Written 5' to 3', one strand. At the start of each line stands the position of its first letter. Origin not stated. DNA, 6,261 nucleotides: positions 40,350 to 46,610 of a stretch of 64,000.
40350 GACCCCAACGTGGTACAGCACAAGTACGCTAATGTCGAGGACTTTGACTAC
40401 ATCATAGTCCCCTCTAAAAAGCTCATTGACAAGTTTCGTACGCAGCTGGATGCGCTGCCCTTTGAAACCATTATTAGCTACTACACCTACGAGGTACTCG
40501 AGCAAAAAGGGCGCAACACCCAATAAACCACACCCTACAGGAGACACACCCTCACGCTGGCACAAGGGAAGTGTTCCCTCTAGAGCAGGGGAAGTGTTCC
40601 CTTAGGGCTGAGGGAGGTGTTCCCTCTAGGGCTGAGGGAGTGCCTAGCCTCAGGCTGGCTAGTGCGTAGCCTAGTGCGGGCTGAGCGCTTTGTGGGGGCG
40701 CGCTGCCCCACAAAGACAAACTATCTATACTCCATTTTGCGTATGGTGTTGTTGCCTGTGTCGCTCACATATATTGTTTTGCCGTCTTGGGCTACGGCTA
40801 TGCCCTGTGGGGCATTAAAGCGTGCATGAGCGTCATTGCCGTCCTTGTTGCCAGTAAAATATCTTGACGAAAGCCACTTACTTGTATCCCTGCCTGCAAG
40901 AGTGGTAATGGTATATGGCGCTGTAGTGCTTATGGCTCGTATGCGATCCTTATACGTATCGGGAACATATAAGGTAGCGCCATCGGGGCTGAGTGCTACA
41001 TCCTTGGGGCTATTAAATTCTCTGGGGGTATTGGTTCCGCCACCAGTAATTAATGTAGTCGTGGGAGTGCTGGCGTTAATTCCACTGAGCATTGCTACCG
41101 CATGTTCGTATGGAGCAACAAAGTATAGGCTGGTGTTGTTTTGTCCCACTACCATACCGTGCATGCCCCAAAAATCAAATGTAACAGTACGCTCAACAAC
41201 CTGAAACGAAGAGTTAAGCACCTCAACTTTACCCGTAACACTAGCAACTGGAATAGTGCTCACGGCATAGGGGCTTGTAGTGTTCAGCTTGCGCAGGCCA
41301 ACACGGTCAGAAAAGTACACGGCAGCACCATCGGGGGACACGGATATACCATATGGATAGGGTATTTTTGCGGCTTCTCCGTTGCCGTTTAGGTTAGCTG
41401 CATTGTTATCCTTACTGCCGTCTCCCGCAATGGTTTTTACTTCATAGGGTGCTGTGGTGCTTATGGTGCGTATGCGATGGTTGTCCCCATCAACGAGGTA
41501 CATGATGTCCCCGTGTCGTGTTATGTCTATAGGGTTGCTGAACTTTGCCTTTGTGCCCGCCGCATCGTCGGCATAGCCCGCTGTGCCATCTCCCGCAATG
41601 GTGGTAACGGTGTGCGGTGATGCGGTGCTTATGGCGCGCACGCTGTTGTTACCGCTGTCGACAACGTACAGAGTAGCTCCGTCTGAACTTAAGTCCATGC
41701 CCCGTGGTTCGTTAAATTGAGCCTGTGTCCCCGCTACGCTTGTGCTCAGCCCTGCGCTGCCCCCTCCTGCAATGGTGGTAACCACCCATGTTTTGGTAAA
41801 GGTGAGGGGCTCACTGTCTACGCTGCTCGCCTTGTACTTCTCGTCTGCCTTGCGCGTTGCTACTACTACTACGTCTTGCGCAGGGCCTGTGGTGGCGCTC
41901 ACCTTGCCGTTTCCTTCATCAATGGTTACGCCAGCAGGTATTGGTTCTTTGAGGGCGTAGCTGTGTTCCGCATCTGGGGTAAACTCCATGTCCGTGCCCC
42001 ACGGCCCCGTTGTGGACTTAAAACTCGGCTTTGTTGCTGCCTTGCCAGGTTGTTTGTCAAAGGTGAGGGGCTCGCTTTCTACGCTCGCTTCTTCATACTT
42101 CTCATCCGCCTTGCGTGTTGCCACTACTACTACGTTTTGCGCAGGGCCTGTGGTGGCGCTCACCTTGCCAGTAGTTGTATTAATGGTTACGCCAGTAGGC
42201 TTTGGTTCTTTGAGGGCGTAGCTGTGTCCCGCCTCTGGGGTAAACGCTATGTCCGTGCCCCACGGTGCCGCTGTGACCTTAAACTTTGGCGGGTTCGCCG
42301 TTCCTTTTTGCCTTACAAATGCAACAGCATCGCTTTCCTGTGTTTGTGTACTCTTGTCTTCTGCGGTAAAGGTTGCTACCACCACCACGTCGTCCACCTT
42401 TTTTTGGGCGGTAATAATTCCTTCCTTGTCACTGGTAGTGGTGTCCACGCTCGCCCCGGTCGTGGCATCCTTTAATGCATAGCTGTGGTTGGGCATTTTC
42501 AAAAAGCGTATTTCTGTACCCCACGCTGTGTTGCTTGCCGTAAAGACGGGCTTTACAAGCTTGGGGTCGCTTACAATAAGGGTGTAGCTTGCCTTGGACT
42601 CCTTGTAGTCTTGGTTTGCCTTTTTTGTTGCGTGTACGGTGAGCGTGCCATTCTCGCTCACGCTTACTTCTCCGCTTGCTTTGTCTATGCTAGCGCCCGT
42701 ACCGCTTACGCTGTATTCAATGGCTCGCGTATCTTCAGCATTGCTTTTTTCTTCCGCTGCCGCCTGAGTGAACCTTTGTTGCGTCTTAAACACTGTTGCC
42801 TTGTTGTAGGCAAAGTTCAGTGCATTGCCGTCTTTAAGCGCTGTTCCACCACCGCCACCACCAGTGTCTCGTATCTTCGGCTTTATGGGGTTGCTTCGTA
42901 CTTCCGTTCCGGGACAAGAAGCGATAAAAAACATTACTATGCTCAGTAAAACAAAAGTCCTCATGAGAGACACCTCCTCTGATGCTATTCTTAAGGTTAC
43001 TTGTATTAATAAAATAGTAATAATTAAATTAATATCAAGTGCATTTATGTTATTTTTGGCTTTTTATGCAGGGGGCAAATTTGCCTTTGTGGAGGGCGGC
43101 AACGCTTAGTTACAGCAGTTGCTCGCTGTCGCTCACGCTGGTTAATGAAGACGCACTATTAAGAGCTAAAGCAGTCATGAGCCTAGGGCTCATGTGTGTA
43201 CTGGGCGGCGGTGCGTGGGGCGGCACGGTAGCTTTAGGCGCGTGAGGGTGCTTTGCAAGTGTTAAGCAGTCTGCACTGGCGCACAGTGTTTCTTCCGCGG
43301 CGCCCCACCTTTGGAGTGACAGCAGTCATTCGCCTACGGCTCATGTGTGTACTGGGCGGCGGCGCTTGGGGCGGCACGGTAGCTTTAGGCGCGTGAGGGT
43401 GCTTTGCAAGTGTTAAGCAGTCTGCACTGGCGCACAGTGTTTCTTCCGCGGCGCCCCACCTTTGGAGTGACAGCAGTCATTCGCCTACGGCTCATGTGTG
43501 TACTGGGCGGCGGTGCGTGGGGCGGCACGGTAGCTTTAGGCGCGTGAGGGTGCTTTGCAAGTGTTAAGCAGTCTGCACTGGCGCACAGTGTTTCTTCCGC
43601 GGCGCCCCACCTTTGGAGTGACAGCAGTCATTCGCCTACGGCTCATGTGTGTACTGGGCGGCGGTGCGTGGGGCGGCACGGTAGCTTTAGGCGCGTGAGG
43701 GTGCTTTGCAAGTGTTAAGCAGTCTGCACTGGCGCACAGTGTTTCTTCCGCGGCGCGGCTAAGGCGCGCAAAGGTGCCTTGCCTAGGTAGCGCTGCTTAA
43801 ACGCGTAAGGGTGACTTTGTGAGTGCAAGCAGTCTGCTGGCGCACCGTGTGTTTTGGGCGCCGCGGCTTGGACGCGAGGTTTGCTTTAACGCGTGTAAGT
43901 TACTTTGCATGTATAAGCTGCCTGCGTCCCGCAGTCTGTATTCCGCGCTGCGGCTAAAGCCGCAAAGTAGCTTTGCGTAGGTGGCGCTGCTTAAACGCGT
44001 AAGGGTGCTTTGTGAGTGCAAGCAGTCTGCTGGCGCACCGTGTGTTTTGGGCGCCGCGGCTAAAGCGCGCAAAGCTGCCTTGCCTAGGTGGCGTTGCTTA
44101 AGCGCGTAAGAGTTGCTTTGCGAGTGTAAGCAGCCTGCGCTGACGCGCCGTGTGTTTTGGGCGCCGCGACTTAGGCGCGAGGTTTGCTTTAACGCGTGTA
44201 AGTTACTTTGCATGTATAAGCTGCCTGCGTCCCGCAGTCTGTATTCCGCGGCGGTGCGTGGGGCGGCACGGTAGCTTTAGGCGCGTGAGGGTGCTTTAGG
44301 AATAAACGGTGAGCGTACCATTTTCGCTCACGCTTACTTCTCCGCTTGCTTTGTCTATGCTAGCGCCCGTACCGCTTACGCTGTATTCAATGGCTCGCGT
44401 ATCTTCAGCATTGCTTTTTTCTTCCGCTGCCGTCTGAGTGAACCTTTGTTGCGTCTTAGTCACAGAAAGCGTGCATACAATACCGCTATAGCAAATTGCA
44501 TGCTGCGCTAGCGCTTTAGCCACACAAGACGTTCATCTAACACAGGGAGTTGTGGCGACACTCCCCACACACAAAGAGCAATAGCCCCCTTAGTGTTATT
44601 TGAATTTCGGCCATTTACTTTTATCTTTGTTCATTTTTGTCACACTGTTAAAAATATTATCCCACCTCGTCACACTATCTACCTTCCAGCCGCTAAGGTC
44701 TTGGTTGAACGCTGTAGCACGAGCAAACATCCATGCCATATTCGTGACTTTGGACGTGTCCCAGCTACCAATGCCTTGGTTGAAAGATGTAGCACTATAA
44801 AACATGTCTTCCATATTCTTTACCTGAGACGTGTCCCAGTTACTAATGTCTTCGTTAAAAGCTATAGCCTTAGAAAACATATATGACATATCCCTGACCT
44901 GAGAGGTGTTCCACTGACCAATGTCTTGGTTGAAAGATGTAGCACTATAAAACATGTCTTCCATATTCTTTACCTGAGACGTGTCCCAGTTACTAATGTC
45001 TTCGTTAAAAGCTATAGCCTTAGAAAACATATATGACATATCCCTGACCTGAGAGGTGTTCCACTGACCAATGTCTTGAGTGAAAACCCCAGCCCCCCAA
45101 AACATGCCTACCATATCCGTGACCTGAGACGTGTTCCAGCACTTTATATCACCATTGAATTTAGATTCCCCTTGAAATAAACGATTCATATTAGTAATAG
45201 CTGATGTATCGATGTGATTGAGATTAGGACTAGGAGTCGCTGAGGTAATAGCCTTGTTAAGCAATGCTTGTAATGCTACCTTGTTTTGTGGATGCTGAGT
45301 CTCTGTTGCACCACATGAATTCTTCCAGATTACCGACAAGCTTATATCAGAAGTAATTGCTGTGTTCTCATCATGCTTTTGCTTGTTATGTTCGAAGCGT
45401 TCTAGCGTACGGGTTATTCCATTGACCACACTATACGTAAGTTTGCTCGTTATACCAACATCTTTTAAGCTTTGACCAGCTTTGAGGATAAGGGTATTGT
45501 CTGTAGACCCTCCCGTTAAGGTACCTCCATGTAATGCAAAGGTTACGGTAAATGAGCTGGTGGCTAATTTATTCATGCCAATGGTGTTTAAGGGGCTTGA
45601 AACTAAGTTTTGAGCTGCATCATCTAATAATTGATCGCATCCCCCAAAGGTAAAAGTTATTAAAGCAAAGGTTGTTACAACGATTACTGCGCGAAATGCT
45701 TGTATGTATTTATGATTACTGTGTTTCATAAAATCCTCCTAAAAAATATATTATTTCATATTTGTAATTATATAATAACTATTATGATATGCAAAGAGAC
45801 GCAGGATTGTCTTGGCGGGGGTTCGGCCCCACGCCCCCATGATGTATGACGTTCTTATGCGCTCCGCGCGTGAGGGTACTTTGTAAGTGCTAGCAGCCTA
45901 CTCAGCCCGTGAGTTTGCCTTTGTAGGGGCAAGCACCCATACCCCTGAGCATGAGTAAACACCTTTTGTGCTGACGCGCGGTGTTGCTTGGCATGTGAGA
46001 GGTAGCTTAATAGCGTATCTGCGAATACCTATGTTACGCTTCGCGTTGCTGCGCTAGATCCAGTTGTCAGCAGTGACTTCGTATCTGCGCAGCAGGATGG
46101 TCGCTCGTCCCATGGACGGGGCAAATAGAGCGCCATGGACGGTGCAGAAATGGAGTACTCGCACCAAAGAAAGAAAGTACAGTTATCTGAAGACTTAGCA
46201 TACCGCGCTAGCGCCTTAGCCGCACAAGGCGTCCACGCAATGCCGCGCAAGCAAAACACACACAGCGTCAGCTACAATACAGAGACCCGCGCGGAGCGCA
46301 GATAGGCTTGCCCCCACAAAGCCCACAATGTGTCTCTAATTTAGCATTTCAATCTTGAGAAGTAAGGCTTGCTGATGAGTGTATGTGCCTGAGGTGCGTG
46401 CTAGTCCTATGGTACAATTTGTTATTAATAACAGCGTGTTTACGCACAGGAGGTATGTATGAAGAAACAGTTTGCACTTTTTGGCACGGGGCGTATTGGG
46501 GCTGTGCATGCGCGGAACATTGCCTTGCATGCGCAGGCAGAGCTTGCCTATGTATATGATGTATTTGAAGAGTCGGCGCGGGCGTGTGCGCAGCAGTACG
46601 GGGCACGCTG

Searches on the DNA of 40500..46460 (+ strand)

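Call 55: search_rna_families(source=window, start=40500, end=46460, threshold=evalue, max_evalue=1)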
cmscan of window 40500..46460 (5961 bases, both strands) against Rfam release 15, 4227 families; matches with E-value up to 1: 0.
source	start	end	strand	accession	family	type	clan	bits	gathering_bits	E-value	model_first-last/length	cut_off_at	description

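Call 56: search_dna_similar(query=window:43100-44600:+, collection=plasmids, mode=distant, max_rows=10)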
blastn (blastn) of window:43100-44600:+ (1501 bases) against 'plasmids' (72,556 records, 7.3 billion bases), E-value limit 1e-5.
No match.

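Call 86: search_dna_similar(query=window:43100-44600:+, collection=phages, mode=distant, max_rows=5)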
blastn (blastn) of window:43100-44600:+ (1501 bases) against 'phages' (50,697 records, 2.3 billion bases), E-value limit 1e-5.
No match.
